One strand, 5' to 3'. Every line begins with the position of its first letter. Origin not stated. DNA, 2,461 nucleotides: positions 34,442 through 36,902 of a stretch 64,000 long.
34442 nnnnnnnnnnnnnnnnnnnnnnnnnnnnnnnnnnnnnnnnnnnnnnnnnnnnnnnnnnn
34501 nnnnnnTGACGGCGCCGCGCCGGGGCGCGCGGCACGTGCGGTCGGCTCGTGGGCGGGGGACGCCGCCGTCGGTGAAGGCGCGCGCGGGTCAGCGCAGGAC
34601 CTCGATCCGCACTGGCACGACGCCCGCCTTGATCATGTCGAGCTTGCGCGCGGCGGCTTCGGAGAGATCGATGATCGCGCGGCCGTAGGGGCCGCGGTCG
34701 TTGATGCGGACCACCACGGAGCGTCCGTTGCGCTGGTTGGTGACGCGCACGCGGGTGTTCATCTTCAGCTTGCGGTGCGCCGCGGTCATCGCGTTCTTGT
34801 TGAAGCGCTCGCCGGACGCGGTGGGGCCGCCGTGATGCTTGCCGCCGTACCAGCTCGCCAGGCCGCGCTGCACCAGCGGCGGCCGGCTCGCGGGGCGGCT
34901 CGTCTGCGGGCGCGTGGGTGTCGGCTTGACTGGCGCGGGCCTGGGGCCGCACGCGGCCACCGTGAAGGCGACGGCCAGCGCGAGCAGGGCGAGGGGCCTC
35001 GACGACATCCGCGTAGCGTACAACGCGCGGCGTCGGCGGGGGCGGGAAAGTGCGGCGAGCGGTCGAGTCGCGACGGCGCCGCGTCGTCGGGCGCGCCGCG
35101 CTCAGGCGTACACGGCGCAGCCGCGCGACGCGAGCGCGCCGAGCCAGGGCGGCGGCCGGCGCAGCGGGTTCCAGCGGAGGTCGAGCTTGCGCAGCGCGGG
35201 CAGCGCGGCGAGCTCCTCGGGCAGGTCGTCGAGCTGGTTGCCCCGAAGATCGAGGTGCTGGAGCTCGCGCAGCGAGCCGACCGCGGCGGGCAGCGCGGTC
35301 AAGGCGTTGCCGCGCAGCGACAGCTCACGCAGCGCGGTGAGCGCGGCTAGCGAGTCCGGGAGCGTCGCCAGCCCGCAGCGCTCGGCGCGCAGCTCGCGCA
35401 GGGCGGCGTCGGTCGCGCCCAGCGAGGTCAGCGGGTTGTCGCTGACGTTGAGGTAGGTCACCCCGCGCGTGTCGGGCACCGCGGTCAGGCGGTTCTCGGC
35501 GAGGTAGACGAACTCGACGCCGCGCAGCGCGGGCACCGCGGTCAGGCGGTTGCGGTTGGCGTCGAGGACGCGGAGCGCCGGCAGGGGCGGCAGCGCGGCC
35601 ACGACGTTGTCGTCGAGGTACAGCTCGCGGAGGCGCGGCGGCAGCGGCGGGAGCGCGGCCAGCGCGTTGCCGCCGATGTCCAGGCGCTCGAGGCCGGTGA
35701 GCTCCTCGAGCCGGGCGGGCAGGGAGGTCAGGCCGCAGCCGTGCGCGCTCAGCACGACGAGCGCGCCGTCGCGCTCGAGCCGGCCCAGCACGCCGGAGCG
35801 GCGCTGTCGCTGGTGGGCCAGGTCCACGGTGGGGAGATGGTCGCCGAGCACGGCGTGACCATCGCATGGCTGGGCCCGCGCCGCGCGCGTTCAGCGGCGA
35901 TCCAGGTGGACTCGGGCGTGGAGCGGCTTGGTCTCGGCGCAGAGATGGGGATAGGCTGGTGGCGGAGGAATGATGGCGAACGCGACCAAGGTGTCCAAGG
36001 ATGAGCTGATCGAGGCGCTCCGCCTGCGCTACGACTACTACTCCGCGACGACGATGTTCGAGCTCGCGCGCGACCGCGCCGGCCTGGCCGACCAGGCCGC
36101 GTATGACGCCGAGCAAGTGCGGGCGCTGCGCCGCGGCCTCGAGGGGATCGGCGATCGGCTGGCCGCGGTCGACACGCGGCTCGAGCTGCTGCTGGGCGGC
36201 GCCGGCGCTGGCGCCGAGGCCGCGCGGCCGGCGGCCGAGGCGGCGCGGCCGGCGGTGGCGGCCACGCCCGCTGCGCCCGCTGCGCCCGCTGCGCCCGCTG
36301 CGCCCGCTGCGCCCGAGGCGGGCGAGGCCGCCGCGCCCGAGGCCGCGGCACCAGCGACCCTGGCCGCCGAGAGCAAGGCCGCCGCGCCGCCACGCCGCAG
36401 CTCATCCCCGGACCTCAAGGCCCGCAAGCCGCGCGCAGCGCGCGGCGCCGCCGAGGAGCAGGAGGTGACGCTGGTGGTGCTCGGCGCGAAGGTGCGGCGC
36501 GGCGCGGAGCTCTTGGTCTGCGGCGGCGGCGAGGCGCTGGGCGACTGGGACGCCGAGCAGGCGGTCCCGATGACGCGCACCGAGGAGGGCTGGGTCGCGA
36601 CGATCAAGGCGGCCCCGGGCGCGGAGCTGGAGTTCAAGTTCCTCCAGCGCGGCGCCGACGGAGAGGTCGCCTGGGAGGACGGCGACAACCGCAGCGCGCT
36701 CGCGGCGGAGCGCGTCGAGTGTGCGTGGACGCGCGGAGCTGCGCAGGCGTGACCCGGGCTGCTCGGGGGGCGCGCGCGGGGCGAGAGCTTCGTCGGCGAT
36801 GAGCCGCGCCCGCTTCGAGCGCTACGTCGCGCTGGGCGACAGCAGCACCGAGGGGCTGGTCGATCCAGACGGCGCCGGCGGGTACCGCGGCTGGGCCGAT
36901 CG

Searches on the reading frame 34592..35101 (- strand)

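Call 60: search_protein_families(library=pfam, proteins=[window:34592-35101:-], max_evalue=0.001)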
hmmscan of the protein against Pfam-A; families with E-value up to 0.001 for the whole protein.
window:34592-35101:- (170 aa): 1 family
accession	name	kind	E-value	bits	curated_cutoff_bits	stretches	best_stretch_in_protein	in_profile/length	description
PF03330.24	DPBB_1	-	5.3e-27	94.3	28.8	1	78-166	2-83/83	Lytic transglycolase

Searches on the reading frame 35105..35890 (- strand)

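Call 60: search_protein_families(library=pfam, proteins=[window:35105-35890:-], max_evalue=0.001)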
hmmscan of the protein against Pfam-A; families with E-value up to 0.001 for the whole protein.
window:35105-35890:- (262 aa): 7 families
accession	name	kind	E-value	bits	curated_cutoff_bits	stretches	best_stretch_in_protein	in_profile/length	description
PF12799.13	LRR_4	-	4e-29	100.4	27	3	209-239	2-32/44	Leucine Rich repeats (2 copies)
PF00560.39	LRR_1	-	1.9e-20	69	20.6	0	210-229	2-22/23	Leucine Rich Repeat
PF13855.12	LRR_8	-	2e-19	69.5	27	1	186-243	2-61/61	Leucine rich repeat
PF23598.1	LRR_14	-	2.6e-13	49.9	40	1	163-254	23-114/353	Leucine-rich repeat region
PF13516.12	LRR_6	-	3e-09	36.7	23.4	0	210-222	5-17/24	Leucine Rich repeat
PF23211.1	LRR_LRWD1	-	9.7e-06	25.9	28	0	178-243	35-98/190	Leucine-rich repeat and WD repeat-containing protein 1, LRR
PF25019.1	LRR_R13L1-DRL21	-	3.5e-05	24.1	27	0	179-239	63-125/127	R13L1/DRL21 LRRs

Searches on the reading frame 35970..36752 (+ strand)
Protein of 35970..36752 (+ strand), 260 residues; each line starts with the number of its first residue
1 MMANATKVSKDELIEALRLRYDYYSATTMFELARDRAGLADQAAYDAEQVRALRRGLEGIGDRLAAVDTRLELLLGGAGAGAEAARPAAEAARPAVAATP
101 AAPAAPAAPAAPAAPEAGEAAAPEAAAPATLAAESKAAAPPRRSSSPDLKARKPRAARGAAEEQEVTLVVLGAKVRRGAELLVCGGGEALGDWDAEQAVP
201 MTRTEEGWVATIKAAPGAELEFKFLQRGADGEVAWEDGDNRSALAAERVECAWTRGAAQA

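Call 3: search_protein_families(library=pfam, proteins=[window:35970-36752:+], max_evalue=0.1)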
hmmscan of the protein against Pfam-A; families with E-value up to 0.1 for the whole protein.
window:35970-36752:+ (260 aa): 2 families
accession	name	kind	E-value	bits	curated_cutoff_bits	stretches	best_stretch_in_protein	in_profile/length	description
PF00686.25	CBM_20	-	3.4e-14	52.8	23.3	1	165-246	3-88/97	Starch binding domain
PF16760.10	CBM53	-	0.026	15.2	27.6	1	192-222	21-57/57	Starch/carbohydrate-binding module (family 53)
